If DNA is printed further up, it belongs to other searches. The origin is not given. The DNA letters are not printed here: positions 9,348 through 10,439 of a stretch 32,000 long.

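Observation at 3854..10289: gnnA/gnnB/lpxA-like trio in an archaeal glycan locus: candidate pathway for an N-acylated 2,3-diamino sugar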

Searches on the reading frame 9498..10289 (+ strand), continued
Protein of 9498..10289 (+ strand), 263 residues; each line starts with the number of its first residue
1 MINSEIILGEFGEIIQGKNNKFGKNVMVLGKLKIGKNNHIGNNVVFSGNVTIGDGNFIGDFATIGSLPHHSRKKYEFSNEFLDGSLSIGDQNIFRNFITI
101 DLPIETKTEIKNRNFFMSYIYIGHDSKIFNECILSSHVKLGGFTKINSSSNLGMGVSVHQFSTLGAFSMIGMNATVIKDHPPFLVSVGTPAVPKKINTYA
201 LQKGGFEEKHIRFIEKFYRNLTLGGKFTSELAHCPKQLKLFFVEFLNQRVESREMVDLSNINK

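Call 32: find_encoding_contigs(protein=P0039, flank=8000, max_places=1)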
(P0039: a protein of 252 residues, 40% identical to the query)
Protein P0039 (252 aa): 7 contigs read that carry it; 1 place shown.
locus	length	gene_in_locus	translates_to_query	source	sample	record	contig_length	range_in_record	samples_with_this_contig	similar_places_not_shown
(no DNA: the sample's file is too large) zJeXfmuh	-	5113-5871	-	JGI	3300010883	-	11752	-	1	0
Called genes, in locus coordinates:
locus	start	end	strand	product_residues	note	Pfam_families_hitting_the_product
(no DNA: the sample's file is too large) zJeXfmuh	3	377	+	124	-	?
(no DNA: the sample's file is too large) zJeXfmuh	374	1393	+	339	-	PF01408:GFO_IDH_MocA, PF03807:F420_oxidored (weak), PF02894:GFO_IDH_MocA_C, PF22725:GFO_IDH_MocA_C3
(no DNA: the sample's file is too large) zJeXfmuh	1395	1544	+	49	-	-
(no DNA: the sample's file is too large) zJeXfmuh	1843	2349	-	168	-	PF05219:DREV (weak), PF07021:MetW (weak), PF13489:Methyltransf_23, PF13847:Methyltransf_31, PF08241:Methyltransf_11, PF08242:Methyltransf_12, PF13649:Methyltransf_25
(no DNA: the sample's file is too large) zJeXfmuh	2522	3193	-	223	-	PF13578:Methyltransf_24, PF04989:RMNT_CmcI (weak)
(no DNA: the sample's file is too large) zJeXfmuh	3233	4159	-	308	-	PF00535:Glycos_transf_2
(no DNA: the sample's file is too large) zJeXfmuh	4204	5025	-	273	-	PF00106:adh_short, PF08659:KR, PF23441:SDR, PF13561:adh_short_C2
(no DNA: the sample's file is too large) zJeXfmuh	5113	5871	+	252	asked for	PF00132:Hexapep (weak), PF25087:GMPPB_C (faint), PF13720:Acetyltransf_11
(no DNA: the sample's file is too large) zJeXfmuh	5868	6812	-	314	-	PF01408:GFO_IDH_MocA, PF22725:GFO_IDH_MocA_C3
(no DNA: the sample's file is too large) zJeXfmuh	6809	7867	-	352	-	PF01041:DegT_DnrJ_EryC1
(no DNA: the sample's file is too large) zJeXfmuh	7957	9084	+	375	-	-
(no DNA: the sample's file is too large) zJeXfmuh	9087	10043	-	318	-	PF02388:FemAB (faint)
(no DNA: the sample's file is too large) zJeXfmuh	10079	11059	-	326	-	-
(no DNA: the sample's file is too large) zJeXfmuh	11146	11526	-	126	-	-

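Call 33: find_encoding_contigs(protein=P0040, flank=8000, max_places=1)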
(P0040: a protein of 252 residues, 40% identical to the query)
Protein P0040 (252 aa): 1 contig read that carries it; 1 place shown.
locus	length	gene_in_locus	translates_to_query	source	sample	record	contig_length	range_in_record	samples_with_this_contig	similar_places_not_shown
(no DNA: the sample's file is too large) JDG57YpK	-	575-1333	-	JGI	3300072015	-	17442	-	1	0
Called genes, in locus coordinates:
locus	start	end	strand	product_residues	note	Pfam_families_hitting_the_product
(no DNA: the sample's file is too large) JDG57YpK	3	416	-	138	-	?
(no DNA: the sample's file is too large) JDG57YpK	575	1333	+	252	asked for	PF00132:Hexapep, PF25084:LbH_EIF2B (faint), PF25087:GMPPB_C (weak), PF00132:Hexapep (weak), PF13720:Acetyltransf_11 (weak)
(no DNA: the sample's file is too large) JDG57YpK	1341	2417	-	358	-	PF00155:Aminotran_1_2, PF01041:DegT_DnrJ_EryC1, PF00266:Aminotran_5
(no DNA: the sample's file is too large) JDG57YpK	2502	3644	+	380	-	-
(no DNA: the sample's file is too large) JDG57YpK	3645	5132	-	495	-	-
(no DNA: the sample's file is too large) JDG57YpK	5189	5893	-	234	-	PF13847:Methyltransf_31, PF08241:Methyltransf_11, PF13649:Methyltransf_25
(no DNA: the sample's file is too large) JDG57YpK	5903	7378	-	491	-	PF01266:DAO, PF07992:Pyr_redox_2 (faint), PF13450:NAD_binding_8, PF01593:Amino_oxidase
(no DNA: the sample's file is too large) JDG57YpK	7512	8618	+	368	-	PF00534:Glycos_transf_1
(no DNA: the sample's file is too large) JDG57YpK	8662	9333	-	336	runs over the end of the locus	PF01073:3Beta_HSD, PF01370:Epimerase, PF02719:Polysacc_synt_2, PF04321:RmlD_sub_bind, PF05368:NmrA, PF16363:GDP_Man_Dehyd, PF07993:NAD_binding_4, PF13460:NAD_binding_10, +1 more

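Call 34: find_encoding_contigs(protein=P0043, flank=8000, max_places=1)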
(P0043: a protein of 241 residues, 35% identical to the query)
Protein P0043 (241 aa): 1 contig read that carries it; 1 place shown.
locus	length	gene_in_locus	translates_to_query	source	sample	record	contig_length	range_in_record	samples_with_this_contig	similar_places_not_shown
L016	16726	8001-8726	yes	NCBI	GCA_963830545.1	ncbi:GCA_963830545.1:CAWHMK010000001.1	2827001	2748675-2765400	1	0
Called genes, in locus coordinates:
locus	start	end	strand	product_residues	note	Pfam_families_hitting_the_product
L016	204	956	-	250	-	PF05711:TylF, PF13578:Methyltransf_24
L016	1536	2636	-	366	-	-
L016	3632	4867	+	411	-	PF05697:Trigger_N, PF00254:FKBP_C, PF05698:Trigger_C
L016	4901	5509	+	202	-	PF00574:CLP_protease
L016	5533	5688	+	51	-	PF06689:zf-C4_ClpX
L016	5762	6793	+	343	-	PF01078:Mg_chelatase (faint), PF05496:RuvB_N (faint), PF07724:AAA_2, PF00004:AAA, PF07728:AAA_5 (weak), PF10431:ClpB_D2-small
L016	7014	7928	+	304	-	-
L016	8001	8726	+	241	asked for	PF25084:LbH_EIF2B (faint), PF00132:Hexapep (weak), PF25087:GMPPB_C (faint), PF00132:Hexapep (weak), PF13720:Acetyltransf_11 (weak)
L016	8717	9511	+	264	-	PF23441:SDR (weak), PF00106:adh_short, PF08659:KR, PF13561:adh_short_C2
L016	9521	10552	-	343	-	PF01408:GFO_IDH_MocA, PF03447:NAD_binding_3 (weak), PF22725:GFO_IDH_MocA_C3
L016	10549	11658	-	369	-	PF00155:Aminotran_1_2, PF01041:DegT_DnrJ_EryC1, PF01053:Cys_Met_Meta_PP (weak), PF01212:Beta_elim_lyase (weak), PF00266:Aminotran_5 (weak)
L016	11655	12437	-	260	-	-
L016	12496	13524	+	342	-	PF00733:Asn_synthase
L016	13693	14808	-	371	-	-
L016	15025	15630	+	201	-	PF14602:Hexapep_2 (faint), PF00132:Hexapep (weak)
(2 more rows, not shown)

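Call 45: predict_structure(alignment_id=A1)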
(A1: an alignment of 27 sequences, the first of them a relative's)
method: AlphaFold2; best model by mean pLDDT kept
length: 263 residues; sequences in the alignment: 27
mean_pLDDT: 94.5   pTM: 0.91
mean pLDDT of the five models: 94.5, 93.7, 93.5, 93.2, 89.3
residues with pLDDT >= 90: 225; 70-90: 32; 50-70: 4; < 50: 2
segments of 3 or more residues with pLDDT < 50: none
pLDDT, mean of each block of 10 residues (from residue 1): 73 90 96 98 97 99 96 91 95 99 97 99 98 99 98 98 98 98 98 97 97 93 77 92 95 92 75
secondary structure, 60 per line:
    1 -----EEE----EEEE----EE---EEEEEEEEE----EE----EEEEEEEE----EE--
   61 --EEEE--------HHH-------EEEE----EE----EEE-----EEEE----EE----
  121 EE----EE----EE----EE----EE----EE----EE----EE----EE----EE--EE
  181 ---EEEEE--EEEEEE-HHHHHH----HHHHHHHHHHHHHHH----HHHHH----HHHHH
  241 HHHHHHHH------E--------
elements in order: E6-8 E13-16 E26-34 E45-52 E63-66 E85-88 E99-101 E107-110 E184-188 E191-196 H198-203 H208-222 H227-231 H236-248

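Call 50: fold_search(model_id=the predicted structure, library=pdb)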
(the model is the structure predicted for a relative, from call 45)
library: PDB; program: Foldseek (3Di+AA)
matches with E <= 10: 500; with E <= 0.001: 171
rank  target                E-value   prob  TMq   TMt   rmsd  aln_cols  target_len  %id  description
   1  7ojw_A                5.4e-14  1.00  0.80  0.82   3.5       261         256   26  Crystal structure of Pseudomonas aeruginosa LpxA in complex with compound 93 (released 2021-10-13)
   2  2jf2                  9.3e-14  1.00  0.75  0.75   5.9       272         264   25  Nucleotide substrate binding by UDP-N-acetylglucosamine acyltransferase (released 2007-04-24)
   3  5dem_C                1.9e-13  1.00  0.83  0.85   3.1       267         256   25  Structure of Pseudomonas aeruginosa LpxA (released 2015-09-16)
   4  3hsq_A                2.0e-13  1.00  0.82  0.83   2.9       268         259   24  Structural Basis for the Sugar Nucleotide and Acyl Chain Selectivity of Leptospira interrogans LpxA (released 2009-09-01)
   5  7ojp_U                4.2e-13  1.00  0.82  0.83   2.9       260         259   26  Crystal structure of Pseudomonas aeruginosa LpxA in complex with compound 1 (released 2021-10-13)
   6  7ojp_Z                8.0e-13  1.00  0.82  0.83   2.8       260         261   26  Crystal structure of Pseudomonas aeruginosa LpxA in complex with compound 1 (released 2021-10-13)
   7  5dep_A                9.2e-13  1.00  0.81  0.82   3.1       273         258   24  Structure of Pseudomonas aeruginosa LpxA in complex with UDP-GlcNAc (released 2015-09-16)
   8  7ojq_C                1.0e-12  1.00  0.80  0.82   3.6       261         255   26  Crystal structure of Pseudomonas aeruginosa LpxA in complex with compound 7 (released 2021-10-13)
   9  4r36_A                1.4e-12  1.00  0.80  0.82   3.2       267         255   25  Crystal structure analysis of LpxA, a UDP-N-acetylglucosamine acyltransferase from Bacteroides fragilis 9343 (released 2015-05-06)
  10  7ok1_B                1.4e-12  1.00  0.81  0.83   2.7       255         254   26  Crystal structure of Pseudomonas aeruginosa LpxA in complex with compound 3 (released 2021-10-13)
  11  4eqy_A                1.4e-12  1.00  0.81  0.82   2.7       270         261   26  Crystal structure of Acyl-[acyl-carrier-protein]--UDP-N-acetylglucosamine O-acyltransferase from Burkholderia thailand (released 2012-05-16)
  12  5dem_A                1.7e-12  1.00  0.81  0.82   2.9       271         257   24  Structure of Pseudomonas aeruginosa LpxA (released 2015-09-16)
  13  7okc                  1.7e-12  1.00  0.78  0.78   5.1       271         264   24  Crystal structure of Escherichia coli LpxA in complex with compound 1 (released 2021-10-06)
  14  7ojq_B                1.8e-12  1.00  0.80  0.84   3.4       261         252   26  Crystal structure of Pseudomonas aeruginosa LpxA in complex with compound 7 (released 2021-10-13)
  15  5dg3_D                2.7e-12  1.00  0.79  0.83   3.5       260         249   26  Structure of Pseudomonas aeruginosa LpxA in complex with UDP-3-O-(R-3-hydroxydecanoyl)-GlcNAc (released 2015-09-16)
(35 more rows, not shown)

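Call 59: list_cluster_members(proteins=[P0046, P0047, P0048, P0049, P0050, P0051, P0052, P0053, P0054, P0056])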
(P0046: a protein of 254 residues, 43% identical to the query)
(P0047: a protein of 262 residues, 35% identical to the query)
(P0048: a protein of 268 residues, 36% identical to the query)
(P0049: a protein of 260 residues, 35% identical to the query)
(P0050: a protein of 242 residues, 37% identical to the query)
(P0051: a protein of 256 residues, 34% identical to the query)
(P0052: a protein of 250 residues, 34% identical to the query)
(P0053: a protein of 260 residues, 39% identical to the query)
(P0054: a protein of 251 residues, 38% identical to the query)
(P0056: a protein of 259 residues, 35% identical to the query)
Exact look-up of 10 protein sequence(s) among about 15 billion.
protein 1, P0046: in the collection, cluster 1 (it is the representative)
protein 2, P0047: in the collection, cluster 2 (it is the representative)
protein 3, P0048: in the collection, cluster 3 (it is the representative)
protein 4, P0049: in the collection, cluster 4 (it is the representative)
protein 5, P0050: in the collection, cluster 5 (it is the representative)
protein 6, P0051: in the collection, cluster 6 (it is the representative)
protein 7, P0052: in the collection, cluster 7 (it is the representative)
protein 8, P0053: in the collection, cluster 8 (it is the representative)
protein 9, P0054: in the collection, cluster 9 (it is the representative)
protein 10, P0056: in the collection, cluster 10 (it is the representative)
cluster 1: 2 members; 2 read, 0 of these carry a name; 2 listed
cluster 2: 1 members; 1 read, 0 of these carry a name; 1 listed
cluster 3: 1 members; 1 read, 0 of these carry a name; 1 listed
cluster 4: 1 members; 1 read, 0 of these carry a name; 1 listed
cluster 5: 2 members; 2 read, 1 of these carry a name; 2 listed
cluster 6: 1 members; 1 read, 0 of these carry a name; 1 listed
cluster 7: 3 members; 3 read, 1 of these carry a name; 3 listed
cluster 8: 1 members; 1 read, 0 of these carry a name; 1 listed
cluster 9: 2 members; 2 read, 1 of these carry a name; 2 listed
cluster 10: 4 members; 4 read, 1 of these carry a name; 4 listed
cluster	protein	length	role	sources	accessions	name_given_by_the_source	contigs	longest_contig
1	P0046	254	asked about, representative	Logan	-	-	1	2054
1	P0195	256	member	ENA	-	-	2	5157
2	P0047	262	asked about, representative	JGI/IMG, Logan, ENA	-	-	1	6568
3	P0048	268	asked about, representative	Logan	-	-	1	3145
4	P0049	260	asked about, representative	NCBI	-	-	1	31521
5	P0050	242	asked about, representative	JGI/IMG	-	UDP-N-acetylglucosamine acyltransferase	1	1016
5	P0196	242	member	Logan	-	-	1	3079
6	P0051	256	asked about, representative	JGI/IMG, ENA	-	-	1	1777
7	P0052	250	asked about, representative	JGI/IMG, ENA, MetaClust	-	\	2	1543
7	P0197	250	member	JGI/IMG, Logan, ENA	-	-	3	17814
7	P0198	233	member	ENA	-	-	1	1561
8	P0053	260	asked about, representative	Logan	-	-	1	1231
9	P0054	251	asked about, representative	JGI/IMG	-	UDP-N-acetylglucosamine acyltransferase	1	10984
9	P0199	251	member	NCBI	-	-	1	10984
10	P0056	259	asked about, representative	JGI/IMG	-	UDP-N-acetylglucosamine acyltransferase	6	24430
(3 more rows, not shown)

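Call 61: find_encoding_contigs(protein=P0049, flank=7000, max_places=1)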
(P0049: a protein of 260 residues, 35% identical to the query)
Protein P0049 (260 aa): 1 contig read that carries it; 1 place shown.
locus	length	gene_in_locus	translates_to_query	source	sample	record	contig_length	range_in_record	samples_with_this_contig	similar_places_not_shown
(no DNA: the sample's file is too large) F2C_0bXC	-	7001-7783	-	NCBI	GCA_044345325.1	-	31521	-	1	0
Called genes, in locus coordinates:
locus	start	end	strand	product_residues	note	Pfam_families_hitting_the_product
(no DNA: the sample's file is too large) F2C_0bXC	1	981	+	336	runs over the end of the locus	PF13439:Glyco_transf_4 (weak), PF13579:Glyco_trans_4_4, PF20706:GT4-conflict, PF00534:Glycos_transf_1, PF13692:Glyco_trans_1_4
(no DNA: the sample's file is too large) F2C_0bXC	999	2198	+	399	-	PF13439:Glyco_transf_4, PF13579:Glyco_trans_4_4, PF13477:Glyco_trans_4_2 (weak), PF20706:GT4-conflict, PF00534:Glycos_transf_1, PF13524:Glyco_trans_1_2, PF13692:Glyco_trans_1_4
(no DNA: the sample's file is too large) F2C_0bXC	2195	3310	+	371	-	PF13439:Glyco_transf_4, PF13579:Glyco_trans_4_4, PF00534:Glycos_transf_1, PF13692:Glyco_trans_1_4, PF13524:Glyco_trans_1_2 (weak)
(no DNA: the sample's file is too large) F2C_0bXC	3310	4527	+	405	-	PF13579:Glyco_trans_4_4 (weak), PF00534:Glycos_transf_1, PF13692:Glyco_trans_1_4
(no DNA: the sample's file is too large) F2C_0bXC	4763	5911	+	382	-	PF01041:DegT_DnrJ_EryC1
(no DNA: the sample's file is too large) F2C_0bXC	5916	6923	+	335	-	PF01408:GFO_IDH_MocA, PF03447:NAD_binding_3 (weak), PF02894:GFO_IDH_MocA_C, PF22725:GFO_IDH_MocA_C3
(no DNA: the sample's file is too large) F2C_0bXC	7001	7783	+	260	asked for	PF25084:LbH_EIF2B (faint), PF25087:GMPPB_C (faint), PF00132:Hexapep, PF13720:Acetyltransf_11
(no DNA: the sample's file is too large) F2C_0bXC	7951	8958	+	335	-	PF21360:PylC-like_N, PF02655:ATP-grasp_3, PF15632:ATPgrasp_Ter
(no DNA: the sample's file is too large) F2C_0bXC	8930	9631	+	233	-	PF00702:Hydrolase, PF13419:HAD_2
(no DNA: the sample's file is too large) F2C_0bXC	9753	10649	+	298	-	PF01073:3Beta_HSD, PF01370:Epimerase, PF02719:Polysacc_synt_2, PF04321:RmlD_sub_bind, PF05368:NmrA (weak), PF07993:NAD_binding_4 (faint), PF13460:NAD_binding_10, PF16363:GDP_Man_Dehyd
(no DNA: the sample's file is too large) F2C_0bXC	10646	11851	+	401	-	PF00155:Aminotran_1_2, PF01041:DegT_DnrJ_EryC1, PF01212:Beta_elim_lyase (weak)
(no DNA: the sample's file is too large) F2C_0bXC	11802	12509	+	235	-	PF02397:Bac_transf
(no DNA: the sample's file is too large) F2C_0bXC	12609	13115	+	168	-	PF02357:NusG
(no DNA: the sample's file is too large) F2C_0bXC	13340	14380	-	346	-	-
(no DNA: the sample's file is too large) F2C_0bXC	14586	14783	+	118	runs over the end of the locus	-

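Call 62: find_encoding_contigs(protein=P0056, flank=7000, max_places=1)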
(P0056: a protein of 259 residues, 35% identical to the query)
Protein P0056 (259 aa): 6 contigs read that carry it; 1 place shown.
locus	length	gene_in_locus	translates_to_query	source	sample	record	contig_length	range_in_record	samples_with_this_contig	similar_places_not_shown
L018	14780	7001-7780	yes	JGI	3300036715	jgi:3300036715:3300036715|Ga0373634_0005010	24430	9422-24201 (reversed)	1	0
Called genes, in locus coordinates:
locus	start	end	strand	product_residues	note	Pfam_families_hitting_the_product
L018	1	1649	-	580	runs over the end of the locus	PF01734:Patatin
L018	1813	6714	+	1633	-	PF07993:NAD_binding_4, PF03015:Sterile (weak), PF00501:AMP-binding, PF00550:PP-binding, PF01553:Acyltransferase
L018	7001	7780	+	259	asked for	PF00132:Hexapep (weak), PF25087:GMPPB_C (faint), PF25084:LbH_EIF2B (faint), PF00132:Hexapep (weak), PF13720:Acetyltransf_11 (weak)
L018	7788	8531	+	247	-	PF00535:Glycos_transf_2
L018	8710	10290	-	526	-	-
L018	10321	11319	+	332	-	PF00413:Peptidase_M10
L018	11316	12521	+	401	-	-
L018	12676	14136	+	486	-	PF00037:Fer4 (faint), PF12797:Fer4_2 (faint), PF12837:Fer4_6 (faint), PF12838:Fer4_7 (weak), PF13237:Fer4_10 (weak), PF01855:POR_N, PF02780:Transketolase_C (weak), PF17147:PFOR_II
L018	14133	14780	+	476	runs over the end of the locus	PF02775:TPP_enzyme_C, PF01558:POR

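Call 63: find_encoding_contigs(protein=P0197, flank=7000, max_places=1)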
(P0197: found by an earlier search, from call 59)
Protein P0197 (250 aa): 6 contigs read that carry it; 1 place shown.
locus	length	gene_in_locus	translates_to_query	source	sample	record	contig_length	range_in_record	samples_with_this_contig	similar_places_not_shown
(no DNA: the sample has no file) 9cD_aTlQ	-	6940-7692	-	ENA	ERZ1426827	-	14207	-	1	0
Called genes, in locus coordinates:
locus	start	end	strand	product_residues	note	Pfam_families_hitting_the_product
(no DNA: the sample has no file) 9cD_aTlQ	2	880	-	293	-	?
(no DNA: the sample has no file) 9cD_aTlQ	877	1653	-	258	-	PF00456:Transketolase_N, PF13292:DXP_synthase_N, PF00676:E1_dh (weak)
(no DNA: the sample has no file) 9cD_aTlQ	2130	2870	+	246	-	PF13489:Methyltransf_23, PF13847:Methyltransf_31, PF08241:Methyltransf_11, PF08242:Methyltransf_12, PF13649:Methyltransf_25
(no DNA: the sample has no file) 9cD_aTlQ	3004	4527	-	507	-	PF02310:B12-binding, PF04055:Radical_SAM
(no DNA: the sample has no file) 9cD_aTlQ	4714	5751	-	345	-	PF00535:Glycos_transf_2 (weak)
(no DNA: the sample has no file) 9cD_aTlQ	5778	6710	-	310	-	PF01522:Polysacc_deac_1 (weak)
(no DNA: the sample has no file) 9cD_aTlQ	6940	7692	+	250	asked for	PF25084:LbH_EIF2B (faint), PF25087:GMPPB_C (weak), PF00132:Hexapep, PF13720:Acetyltransf_11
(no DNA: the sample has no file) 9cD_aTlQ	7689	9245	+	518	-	-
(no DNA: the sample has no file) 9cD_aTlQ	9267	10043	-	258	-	PF00106:adh_short, PF01370:Epimerase (weak), PF08659:KR, PF13460:NAD_binding_10 (weak), PF13561:adh_short_C2, PF16363:GDP_Man_Dehyd (weak)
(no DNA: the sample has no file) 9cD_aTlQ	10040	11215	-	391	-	PF00108:Thiolase_N, PF02803:Thiolase_C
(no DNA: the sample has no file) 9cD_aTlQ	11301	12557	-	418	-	PF02310:B12-binding, PF04055:Radical_SAM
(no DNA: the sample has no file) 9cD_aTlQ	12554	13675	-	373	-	PF01041:DegT_DnrJ_EryC1, PF01053:Cys_Met_Meta_PP (weak)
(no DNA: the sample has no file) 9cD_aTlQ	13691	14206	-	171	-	?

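Call 64: find_encoding_contigs(protein=P0054, flank=7000, max_places=1)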
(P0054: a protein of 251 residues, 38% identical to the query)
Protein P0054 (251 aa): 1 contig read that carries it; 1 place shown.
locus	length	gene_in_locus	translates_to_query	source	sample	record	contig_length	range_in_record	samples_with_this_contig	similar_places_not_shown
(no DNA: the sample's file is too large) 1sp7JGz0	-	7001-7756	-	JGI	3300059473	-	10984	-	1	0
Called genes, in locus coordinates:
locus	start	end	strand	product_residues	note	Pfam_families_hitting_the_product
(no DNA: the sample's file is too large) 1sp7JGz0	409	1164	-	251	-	-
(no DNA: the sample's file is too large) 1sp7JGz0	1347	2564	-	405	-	PF13439:Glyco_transf_4, PF13692:Glyco_trans_1_4, PF00534:Glycos_transf_1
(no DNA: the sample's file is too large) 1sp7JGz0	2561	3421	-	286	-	PF00535:Glycos_transf_2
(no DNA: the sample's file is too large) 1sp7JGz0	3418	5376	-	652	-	PF04577:Glyco_transf_61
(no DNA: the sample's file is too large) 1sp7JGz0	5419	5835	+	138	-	PF05523:FdtA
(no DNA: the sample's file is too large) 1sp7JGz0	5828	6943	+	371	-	PF01041:DegT_DnrJ_EryC1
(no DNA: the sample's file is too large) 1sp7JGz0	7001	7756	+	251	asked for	PF00132:Hexapep (weak)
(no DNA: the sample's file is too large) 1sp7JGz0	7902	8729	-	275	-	?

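Call 68: search_solved_structures(query=P0111, max_evalue=1e-10)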
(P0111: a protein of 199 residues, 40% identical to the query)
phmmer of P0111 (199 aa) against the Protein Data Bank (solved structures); distinct sequences matched with E-value up to 1e-10: 18.
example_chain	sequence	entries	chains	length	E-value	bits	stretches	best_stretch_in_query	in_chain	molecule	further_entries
4eqy_A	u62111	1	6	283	2.3e-28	102.4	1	15-160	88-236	Acyl-[acyl-carrier-protein]--UDP-N-acetylglucosamine O-acyltransferase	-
6oss_A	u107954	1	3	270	2.5e-27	99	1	15-161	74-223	Acyl-[acyl-carrier-protein]--UDP-N-acetylglucosamine O-acyltransferase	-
1lxa_A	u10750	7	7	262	1.2e-25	93.5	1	15-160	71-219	UDP N-ACETYLGLUCOSAMINE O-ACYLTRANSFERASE | Acyl-[acyl-carrier-protein]--UDP-N-acetylglucosamine O-acyltransferase | UDP-N-acetylglucosamine acyltransferase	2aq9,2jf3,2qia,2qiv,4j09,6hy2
7okc_A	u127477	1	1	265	1.3e-25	93.4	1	15-160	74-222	Acyl-[acyl-carrier-protein]--UDP-N-acetylglucosamine O-acyltransferase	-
2jf2_A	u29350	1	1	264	1.3e-25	93.4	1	15-160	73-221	ACYL-[ACYL-CARRIER-PROTEIN]--UDP-N-ACETYLGLUCOSAMINE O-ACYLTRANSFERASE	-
6p9p_A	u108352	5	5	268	1.4e-25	93.3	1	15-160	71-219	Acyl-[acyl-carrier-protein]--UDP-N-acetylglucosamine O-acyltransferase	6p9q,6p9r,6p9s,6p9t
1j2z_A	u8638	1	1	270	2.2e-25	92.6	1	2-161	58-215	Acyl-[acyl-carrier-protein]--UDP-N-acetylglucosamine O-acyltransferase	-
7oj6_A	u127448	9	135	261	2e-23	86.2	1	17-160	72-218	Acyl-[acyl-carrier-protein]-UDP-N-acetylglucosamine O-acyltransferase | Acyl-[acyl-carrier-protein]--UDP-N-acetylglucosamine O-acyltransferase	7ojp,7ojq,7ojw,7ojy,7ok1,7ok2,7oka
5dem_A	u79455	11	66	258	2.4e-23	86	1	17-160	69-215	Acyl-[acyl-carrier-protein]--UDP-N-acetylglucosamine O-acyltransferase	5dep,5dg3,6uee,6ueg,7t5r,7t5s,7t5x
3r0s_A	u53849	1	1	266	1.4e-22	83.5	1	6-157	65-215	Acyl-[acyl-carrier-protein]--UDP-N-acetylglucosamine O-acyltransferase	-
3hsq_A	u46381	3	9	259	2.2e-22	82.9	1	3-157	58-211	Acyl-[acyl-carrier-protein]--UDP-N-acetylglucosamine O-acyltransferase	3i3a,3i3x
4e6u_A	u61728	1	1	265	1.4e-21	80.3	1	16-157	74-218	Acyl-[acyl-carrier-protein]--UDP-N-acetylglucosamine O-acyltransferase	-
3t57_A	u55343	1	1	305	1.6e-21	80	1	20-161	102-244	UDP-N-acetylglucosamine O-acyltransferase domain-containing protein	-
4e6t_A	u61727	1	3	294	1.8e-21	79.9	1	16-157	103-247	Acyl-[acyl-carrier-protein]--UDP-N-acetylglucosamine O-acyltransferase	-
4r36_A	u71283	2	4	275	6.2e-21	78.1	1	2-156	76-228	Putative acyl-[acyl-carrier-protein]--UDP-N-acetylglucosamine O-acyltransferase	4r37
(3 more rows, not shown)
